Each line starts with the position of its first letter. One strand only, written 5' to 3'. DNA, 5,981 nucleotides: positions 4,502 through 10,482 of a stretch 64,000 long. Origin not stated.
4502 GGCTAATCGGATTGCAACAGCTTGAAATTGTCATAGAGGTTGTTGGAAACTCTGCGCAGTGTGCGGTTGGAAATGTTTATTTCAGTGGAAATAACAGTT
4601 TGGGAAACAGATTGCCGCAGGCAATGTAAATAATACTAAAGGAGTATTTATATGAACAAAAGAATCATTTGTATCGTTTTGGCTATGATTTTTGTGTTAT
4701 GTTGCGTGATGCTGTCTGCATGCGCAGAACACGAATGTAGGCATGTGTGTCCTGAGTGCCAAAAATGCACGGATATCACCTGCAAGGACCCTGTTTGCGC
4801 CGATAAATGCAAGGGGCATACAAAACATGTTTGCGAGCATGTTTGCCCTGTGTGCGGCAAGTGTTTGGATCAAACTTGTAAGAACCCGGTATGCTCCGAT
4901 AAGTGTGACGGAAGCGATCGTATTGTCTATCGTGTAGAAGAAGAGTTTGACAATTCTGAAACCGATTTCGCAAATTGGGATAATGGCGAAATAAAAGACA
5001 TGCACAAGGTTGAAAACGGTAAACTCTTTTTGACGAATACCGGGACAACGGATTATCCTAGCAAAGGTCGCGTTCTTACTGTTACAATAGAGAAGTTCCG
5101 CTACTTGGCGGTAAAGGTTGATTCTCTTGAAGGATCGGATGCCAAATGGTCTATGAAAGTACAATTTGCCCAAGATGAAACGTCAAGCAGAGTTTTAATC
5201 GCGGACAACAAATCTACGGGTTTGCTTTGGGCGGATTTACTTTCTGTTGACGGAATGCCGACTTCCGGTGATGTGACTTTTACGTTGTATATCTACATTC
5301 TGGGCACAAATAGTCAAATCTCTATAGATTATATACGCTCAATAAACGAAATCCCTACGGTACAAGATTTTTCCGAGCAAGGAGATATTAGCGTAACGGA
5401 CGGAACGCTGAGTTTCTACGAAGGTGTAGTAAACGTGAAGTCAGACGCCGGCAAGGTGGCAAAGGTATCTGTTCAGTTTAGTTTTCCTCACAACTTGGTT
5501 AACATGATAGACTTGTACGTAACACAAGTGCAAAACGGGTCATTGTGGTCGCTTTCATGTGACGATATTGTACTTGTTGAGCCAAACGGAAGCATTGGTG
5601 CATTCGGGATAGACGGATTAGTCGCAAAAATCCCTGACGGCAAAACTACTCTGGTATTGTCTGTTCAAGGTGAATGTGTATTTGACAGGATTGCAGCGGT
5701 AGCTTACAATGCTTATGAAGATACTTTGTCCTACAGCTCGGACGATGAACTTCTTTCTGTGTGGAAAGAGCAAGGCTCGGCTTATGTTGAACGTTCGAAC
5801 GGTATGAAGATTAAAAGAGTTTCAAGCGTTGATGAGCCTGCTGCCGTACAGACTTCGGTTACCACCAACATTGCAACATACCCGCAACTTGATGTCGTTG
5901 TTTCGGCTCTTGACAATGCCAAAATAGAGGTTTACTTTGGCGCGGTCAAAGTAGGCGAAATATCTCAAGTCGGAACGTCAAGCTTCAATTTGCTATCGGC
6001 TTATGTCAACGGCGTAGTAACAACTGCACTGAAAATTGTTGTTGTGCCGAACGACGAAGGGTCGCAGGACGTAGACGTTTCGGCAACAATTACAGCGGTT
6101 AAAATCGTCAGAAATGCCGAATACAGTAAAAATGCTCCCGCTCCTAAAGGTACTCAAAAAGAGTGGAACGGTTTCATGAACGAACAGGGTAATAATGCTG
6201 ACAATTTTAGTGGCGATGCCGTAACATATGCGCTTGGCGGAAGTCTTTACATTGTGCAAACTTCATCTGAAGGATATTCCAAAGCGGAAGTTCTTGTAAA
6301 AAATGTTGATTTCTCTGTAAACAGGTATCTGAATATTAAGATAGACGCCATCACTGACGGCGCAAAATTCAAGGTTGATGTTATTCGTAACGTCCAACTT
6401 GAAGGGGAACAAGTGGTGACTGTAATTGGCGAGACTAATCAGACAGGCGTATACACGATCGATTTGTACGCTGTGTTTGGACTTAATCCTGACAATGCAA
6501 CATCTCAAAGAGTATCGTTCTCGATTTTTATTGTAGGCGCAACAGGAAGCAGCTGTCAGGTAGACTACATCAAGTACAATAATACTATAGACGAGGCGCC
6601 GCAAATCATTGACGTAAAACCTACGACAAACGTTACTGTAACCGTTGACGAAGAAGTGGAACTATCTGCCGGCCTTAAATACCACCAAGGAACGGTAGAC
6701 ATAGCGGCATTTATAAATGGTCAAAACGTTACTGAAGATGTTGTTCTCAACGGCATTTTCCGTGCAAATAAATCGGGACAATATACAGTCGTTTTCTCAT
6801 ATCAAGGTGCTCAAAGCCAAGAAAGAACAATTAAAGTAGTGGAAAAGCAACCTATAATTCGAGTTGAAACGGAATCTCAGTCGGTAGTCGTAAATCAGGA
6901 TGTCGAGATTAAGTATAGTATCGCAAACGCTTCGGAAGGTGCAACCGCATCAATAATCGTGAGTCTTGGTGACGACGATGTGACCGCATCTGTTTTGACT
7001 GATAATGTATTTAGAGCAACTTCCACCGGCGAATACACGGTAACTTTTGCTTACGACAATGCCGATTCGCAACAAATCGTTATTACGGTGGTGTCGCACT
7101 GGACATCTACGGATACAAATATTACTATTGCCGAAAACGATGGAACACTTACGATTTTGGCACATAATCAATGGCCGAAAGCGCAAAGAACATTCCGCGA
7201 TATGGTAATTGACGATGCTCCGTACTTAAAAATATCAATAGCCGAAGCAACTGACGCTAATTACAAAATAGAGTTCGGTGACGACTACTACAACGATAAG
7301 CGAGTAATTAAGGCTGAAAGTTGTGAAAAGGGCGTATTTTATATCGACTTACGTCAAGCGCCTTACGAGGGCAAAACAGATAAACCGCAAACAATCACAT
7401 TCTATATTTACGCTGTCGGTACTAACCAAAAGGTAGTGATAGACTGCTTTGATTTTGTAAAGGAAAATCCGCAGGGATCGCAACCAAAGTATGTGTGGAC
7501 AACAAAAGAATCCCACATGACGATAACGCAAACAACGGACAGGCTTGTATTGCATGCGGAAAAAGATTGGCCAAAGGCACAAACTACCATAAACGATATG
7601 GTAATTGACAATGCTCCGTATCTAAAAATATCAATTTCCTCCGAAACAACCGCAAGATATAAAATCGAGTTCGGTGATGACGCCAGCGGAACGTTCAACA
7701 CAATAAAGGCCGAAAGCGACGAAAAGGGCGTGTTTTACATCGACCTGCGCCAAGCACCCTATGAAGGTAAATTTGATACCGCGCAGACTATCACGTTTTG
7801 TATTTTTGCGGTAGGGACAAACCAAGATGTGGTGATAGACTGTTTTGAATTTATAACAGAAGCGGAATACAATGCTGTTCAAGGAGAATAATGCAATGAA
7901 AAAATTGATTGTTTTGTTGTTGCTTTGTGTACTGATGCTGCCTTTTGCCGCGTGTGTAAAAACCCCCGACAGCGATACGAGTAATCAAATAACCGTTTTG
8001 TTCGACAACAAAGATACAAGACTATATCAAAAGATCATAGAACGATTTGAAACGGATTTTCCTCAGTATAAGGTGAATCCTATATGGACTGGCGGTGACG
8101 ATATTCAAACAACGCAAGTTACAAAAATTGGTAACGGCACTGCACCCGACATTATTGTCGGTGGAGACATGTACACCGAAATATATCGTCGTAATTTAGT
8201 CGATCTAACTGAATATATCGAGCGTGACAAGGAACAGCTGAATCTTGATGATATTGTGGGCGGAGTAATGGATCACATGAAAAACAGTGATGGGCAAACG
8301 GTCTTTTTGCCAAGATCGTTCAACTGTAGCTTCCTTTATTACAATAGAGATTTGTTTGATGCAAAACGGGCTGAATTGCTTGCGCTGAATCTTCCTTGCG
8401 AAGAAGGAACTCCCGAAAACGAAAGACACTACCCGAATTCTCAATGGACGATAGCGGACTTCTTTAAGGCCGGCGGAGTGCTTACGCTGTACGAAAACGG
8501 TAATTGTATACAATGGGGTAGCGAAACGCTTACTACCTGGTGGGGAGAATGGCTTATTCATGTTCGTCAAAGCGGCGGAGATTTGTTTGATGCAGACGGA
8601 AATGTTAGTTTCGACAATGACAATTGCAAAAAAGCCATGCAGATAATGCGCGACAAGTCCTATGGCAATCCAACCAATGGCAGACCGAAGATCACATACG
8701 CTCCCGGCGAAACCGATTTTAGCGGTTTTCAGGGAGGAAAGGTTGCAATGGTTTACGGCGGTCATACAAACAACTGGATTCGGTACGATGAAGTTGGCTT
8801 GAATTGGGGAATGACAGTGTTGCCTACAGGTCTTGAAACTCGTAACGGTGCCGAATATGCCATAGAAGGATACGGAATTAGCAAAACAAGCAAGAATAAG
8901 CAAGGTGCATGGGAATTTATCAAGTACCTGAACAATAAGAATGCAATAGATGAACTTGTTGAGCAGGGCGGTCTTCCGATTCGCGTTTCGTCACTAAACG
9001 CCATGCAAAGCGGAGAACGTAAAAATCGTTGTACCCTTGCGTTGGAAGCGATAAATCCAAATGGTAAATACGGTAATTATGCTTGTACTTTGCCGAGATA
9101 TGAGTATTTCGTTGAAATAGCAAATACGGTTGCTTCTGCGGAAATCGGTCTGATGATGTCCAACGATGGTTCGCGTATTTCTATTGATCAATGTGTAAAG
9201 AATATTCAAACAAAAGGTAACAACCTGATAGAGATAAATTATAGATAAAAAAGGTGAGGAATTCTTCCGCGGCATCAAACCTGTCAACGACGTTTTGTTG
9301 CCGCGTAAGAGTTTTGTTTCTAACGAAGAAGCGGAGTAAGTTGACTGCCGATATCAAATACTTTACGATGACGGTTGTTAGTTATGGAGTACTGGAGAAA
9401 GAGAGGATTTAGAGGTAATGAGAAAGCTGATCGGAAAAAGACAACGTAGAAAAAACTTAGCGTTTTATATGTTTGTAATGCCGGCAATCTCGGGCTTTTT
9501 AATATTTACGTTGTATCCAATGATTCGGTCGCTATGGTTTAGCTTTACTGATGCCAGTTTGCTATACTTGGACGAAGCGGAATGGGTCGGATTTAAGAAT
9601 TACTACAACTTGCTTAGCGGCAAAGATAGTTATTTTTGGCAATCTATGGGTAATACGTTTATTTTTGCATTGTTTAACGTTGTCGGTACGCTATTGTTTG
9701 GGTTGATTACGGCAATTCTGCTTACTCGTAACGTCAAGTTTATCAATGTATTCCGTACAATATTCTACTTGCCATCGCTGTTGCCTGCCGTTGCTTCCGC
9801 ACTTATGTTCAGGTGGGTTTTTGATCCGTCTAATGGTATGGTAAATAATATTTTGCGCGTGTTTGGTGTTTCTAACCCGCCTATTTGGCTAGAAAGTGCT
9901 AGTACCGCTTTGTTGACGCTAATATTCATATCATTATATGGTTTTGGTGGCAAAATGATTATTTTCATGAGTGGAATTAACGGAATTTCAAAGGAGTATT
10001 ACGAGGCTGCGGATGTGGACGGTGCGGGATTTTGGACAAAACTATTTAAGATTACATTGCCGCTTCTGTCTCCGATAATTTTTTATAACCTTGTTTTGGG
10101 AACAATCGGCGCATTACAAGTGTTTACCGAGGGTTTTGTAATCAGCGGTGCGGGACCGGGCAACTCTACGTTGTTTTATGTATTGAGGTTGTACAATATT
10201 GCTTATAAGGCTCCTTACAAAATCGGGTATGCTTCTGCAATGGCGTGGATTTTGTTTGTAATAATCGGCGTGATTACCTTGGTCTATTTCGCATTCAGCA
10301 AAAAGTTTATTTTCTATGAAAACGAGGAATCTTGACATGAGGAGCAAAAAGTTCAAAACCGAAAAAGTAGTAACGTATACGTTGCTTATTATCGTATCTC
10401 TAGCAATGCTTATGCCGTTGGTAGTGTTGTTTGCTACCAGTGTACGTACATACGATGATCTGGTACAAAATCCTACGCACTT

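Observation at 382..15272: Secreted and cytoplasmic paralogs of an unassigned putative glycan-active core bracket an ABC importer and a GH130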

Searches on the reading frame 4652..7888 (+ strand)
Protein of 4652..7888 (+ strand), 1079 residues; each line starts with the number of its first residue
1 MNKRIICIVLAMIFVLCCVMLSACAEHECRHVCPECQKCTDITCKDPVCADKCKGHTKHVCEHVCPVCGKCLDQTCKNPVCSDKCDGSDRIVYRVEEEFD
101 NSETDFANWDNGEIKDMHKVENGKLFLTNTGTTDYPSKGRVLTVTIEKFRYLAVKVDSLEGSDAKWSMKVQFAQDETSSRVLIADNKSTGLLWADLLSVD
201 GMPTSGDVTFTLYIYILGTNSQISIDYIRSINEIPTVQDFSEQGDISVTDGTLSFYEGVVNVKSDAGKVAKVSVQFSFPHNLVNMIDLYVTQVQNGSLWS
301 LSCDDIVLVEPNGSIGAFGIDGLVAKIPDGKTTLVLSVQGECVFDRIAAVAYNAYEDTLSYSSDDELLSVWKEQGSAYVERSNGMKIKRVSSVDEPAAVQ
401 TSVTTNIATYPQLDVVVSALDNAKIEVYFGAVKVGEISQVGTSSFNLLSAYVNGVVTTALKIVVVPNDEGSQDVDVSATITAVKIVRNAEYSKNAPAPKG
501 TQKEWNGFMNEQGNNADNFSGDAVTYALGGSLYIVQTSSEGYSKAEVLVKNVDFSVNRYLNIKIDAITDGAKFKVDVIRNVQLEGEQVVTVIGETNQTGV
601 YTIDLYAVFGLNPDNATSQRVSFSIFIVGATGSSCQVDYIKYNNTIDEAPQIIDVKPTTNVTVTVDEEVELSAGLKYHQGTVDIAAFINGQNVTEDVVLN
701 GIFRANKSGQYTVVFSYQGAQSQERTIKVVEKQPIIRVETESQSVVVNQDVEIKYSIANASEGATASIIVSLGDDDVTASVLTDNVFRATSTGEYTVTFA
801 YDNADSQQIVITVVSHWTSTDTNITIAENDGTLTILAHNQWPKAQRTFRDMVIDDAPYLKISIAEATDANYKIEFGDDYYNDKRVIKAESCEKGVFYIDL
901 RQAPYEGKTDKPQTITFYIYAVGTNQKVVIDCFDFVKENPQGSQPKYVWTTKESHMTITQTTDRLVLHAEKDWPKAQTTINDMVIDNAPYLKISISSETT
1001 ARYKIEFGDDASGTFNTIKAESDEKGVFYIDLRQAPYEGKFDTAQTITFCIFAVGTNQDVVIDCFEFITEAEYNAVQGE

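Call 8: search_protein_families(library=pfam, proteins=[window:4652-7888:+], max_evalue=0.1)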
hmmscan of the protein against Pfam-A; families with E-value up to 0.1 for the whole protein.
window:4652-7888:+ (1079 aa): 5 families
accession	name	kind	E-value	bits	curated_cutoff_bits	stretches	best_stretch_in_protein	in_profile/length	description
PF13715.12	CarbopepD_reg_2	-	0.0011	19.4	32.2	1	701-746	34-82/88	CarboxypepD_reg-like domain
PF18911.6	PKD_4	-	0.0019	18.6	27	0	732-804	2-71/85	PKD domain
PF16403.11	Bact_surface_Ig-like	-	0.0033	17.9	27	1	662-728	2-70/71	Bacterial surface protein, Ig-like domain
PF07523.18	Big_3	-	0.0051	17.5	21.2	1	680-729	18-66/68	Bacterial Ig-like domain (group 3)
PF09394.16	Inhibitor_I42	-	0.043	14.5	27.2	0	788-820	48-80/91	Chagasin family peptidase inhibitor I42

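Call 11: search_protein_families(library=ncbifam, proteins=[window:4652-7888:+], max_evalue=0.1)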
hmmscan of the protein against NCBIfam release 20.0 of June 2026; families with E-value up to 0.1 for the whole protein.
window:4652-7888:+ (1079 aa): 0 families

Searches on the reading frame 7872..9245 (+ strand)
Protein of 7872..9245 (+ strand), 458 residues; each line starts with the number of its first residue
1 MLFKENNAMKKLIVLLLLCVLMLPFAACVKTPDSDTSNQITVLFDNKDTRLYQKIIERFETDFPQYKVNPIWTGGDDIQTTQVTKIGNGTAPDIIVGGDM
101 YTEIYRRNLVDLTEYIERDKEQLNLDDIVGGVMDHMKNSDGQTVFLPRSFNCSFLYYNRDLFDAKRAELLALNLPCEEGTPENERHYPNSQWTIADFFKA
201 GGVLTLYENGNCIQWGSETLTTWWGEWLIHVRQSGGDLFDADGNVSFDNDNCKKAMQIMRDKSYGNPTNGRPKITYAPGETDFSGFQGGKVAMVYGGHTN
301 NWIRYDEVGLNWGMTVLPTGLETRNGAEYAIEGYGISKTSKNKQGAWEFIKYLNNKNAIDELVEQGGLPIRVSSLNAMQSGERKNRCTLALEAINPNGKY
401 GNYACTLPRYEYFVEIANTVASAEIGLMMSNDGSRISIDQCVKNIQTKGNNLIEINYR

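Call 8: search_protein_families(library=pfam, proteins=[window:7872-9245:+], max_evalue=0.1)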
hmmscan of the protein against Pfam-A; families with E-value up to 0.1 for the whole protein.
window:7872-9245:+ (458 aa): 2 families
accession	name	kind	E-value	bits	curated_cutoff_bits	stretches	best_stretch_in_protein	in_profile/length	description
PF01547.30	SBP_bac_1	-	1.3e-26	94.8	26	1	51-355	9-302/307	Bacterial extracellular solute-binding protein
PF13416.11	SBP_bac_8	-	7.2e-20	72.4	27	1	54-374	1-265/279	Bacterial extracellular solute-binding protein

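Call 11: search_protein_families(library=ncbifam, proteins=[window:7872-9245:+], max_evalue=0.1)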
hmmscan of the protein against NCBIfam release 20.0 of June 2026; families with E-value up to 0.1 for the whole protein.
window:7872-9245:+ (458 aa): 5 families
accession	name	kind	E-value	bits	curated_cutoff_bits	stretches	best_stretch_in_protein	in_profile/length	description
TIGR03850.1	bind_CPR_0540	equivalog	5.3e-10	38.5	299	2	10-167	2-175/437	carbohydrate ABC transporter substrate-binding protein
NF053763.1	ABCarbgalBndGanS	equivalog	9.8e-07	27.9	700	1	286-361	259-334/420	galactooligosaccharide ABC transporter substrate-binding protein GanS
NF007011.0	PRK09474.1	equivalog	1.9e-06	26.9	291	1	244-379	206-334/396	maltose/maltodextrin ABC transporter substrate-binding protein MalE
NF008211.0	PRK10974.1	equivalog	9.6e-05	21.1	411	1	53-372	44-353/439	sn-glycerol-3-phosphate ABC transporter substrate-binding protein UgpB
NF052321.1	LP_Lmo2079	subfamily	0.028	13.7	150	1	9-45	1-37/354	Lmo2079 family surface lipoprotein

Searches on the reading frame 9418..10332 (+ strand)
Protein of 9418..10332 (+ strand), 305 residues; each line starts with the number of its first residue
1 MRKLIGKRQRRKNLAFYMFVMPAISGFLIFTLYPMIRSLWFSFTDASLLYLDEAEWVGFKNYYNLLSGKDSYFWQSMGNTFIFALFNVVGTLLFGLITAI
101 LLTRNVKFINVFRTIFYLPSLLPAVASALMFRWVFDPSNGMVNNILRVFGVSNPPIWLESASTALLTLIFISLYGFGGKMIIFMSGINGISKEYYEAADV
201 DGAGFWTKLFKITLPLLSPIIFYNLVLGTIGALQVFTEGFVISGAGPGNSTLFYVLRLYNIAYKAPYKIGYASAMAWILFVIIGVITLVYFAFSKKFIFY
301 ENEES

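Call 8: search_protein_families(library=pfam, proteins=[window:9418-10332:+], max_evalue=0.1)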
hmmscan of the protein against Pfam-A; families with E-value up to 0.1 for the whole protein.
window:9418-10332:+ (305 aa): 1 family
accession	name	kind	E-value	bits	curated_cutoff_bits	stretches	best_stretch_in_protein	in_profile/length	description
PF00528.27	BPD_transp_1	-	3.4e-13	50.2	26.4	1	92-296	2-181/184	Binding-protein-dependent transport system inner membrane component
